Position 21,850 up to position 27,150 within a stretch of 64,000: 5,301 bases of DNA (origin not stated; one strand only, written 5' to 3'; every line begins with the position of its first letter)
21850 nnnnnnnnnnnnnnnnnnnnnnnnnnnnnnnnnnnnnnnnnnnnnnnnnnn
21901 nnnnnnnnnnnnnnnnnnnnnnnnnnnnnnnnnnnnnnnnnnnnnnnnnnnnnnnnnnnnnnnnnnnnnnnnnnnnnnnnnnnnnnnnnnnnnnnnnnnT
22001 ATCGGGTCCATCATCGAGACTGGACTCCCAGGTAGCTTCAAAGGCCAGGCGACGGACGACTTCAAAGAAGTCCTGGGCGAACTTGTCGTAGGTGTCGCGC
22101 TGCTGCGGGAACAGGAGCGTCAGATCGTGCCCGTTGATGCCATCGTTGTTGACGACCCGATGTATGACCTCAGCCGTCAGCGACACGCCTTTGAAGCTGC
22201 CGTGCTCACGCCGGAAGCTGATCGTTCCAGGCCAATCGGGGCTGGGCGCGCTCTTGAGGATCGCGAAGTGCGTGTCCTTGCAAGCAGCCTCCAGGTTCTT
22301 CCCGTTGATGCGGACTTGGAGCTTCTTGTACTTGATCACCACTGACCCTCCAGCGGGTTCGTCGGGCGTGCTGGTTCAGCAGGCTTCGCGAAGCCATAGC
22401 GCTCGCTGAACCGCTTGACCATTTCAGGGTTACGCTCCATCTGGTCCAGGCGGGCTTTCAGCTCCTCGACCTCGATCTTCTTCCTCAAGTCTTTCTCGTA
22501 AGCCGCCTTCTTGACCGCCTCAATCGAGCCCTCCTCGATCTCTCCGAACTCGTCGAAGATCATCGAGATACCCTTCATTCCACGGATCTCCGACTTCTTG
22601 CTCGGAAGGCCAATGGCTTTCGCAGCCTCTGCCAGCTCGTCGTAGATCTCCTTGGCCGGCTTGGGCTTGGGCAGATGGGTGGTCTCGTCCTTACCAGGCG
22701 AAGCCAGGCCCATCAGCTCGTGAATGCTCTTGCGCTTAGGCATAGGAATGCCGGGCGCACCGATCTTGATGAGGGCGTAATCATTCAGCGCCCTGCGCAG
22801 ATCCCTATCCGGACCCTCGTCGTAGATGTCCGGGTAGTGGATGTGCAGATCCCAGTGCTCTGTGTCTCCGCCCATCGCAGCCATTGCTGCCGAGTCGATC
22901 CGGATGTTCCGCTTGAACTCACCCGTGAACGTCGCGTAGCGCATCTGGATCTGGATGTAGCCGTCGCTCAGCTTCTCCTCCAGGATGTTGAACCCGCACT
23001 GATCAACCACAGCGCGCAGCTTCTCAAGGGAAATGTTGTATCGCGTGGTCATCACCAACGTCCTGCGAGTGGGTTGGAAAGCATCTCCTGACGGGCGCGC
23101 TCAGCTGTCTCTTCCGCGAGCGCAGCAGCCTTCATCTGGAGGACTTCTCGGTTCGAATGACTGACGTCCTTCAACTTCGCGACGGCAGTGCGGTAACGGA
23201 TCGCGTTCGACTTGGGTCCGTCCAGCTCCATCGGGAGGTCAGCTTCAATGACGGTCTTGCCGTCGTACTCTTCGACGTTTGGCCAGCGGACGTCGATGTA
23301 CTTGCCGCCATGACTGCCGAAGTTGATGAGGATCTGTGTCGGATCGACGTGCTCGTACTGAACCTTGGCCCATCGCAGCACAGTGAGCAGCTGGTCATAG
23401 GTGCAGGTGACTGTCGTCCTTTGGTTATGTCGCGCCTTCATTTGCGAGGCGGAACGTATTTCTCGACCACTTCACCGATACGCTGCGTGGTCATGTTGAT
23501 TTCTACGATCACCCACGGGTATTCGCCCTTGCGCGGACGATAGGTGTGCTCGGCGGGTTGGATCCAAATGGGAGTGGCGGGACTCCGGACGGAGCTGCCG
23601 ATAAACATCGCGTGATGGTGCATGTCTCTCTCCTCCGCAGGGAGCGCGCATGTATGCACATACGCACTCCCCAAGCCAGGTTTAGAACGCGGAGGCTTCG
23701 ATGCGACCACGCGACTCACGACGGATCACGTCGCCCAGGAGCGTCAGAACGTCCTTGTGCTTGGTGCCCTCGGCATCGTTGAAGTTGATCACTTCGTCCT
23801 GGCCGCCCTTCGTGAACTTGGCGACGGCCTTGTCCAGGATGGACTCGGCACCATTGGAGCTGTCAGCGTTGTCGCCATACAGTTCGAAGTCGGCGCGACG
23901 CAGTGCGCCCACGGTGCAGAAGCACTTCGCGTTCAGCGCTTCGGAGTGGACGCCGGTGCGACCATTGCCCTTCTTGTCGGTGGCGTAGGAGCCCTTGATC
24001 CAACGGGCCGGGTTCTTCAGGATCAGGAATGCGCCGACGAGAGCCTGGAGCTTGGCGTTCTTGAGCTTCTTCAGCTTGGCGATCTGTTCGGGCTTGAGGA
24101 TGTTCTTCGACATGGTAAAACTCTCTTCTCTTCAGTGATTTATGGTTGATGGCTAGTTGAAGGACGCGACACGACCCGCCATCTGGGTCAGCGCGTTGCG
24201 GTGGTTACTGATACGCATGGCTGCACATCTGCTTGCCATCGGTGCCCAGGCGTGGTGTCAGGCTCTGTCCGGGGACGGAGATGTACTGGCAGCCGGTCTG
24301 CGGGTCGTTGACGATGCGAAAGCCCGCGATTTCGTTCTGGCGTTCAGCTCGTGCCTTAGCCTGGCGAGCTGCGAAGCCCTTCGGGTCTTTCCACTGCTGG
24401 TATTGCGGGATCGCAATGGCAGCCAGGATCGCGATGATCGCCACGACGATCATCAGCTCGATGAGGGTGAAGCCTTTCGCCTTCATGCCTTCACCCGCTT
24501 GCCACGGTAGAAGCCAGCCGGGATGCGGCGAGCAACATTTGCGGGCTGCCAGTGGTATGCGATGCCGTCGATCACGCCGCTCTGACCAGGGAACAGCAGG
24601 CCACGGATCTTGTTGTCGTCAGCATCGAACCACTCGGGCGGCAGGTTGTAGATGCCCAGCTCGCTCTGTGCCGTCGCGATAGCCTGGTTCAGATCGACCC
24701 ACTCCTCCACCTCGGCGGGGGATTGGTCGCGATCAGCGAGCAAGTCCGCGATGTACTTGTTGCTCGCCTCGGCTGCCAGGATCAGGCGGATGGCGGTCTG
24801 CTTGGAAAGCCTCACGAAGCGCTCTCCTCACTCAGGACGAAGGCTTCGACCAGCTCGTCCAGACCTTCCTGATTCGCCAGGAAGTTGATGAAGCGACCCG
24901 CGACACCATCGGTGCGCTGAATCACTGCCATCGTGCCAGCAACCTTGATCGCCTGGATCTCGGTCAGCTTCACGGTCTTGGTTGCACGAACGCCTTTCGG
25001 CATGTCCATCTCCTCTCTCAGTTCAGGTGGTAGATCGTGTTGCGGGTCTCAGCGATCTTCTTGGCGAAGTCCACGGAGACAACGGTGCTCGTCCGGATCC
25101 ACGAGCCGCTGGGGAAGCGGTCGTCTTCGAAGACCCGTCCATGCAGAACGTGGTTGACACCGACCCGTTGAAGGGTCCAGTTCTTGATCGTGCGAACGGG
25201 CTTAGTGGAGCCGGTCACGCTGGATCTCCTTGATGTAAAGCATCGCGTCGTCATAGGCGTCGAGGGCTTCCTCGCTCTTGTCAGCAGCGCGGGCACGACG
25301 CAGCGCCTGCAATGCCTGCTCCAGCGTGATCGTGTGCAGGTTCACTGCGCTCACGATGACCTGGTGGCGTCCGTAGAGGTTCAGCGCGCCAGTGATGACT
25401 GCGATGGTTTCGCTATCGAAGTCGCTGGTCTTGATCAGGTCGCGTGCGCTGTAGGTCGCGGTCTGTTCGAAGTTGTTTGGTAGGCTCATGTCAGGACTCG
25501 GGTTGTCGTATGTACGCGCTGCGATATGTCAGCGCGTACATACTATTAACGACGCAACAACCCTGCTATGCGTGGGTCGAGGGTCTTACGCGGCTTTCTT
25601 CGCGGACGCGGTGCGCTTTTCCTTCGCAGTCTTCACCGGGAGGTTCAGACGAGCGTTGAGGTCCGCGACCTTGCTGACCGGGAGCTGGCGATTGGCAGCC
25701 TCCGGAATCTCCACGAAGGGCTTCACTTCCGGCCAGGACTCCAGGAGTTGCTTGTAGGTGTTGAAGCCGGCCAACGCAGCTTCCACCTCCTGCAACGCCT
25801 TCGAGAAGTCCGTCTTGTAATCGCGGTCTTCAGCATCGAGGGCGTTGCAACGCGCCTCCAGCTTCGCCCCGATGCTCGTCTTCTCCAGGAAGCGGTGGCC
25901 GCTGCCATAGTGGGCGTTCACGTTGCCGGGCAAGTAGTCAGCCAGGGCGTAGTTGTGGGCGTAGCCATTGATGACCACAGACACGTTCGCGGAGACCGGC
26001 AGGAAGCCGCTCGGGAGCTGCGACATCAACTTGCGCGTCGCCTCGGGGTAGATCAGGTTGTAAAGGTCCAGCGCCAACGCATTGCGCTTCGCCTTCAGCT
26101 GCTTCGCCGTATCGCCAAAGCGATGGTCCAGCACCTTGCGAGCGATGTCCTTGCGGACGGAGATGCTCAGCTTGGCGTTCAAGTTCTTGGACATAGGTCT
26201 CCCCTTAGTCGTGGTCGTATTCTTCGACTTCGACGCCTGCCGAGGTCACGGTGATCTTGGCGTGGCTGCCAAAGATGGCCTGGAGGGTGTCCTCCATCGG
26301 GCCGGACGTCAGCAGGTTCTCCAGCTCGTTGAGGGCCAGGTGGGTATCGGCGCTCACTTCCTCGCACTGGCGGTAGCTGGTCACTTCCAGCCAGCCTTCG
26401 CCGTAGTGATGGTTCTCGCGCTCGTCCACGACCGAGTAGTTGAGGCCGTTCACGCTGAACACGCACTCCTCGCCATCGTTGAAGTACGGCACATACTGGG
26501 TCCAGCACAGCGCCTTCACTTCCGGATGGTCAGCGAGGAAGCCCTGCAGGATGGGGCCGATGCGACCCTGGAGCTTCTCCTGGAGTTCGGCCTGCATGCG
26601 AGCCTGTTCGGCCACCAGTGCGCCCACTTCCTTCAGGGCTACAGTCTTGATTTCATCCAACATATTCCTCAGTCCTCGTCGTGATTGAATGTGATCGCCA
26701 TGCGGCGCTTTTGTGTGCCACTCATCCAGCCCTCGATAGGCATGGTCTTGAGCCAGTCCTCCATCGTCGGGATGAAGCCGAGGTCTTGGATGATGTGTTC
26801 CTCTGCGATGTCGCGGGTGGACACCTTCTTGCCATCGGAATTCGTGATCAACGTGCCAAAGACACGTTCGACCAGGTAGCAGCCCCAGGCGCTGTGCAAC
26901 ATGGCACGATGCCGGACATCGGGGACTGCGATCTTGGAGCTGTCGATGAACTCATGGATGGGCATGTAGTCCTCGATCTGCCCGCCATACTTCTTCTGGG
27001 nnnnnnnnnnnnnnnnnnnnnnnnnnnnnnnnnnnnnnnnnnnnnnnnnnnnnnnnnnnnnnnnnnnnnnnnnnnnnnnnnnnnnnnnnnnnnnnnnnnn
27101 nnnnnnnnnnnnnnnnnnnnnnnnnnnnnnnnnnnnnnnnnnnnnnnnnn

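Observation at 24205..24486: Phage-encoded type IV pilin-like (pseudopilin) protein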

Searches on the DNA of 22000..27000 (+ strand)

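Call 5: search_dna_similar(query=window:22000-27000:+, collection=phages, mode=near)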
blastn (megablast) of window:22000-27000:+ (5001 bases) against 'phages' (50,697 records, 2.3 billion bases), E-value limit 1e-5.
No match.

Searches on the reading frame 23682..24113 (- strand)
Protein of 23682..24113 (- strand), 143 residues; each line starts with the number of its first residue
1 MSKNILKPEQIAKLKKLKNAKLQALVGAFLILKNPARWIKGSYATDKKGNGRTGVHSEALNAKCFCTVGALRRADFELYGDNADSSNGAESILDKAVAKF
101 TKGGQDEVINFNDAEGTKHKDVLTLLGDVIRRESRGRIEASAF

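Call 4: search_protein_families(library=pfam, proteins=[window:23682-24113:-], max_evalue=0.1)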
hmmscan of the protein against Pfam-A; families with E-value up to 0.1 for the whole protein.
window:23682-24113:- (143 aa): 1 family
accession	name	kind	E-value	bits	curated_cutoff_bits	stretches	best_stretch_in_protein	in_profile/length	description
PF19698.5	DUF6197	-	2.1e-13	51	24.6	1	30-132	15-111/111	Family of unknown function (DUF6197)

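Call 6: search_protein_families(library=phrogs, proteins=[window:23682-24113:-], max_evalue=0.01)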
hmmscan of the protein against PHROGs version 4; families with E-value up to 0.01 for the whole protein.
window:23682-24113:- (143 aa): 1 family
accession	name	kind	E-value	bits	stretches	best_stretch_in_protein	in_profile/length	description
phrog_762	-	unknown function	1.2e-09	39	1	28-131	51-149/281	-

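Call 76: search_protein_families(library=padloc, proteins=[window:23682-24113:-], max_evalue=0.01)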
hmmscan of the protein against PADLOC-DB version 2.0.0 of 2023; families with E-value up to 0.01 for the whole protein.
window:23682-24113:- (143 aa): 1 family
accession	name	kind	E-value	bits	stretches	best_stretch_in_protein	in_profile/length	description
PDLC04242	PDC-M01A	-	0.0091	12.2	0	67-124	277-331/566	-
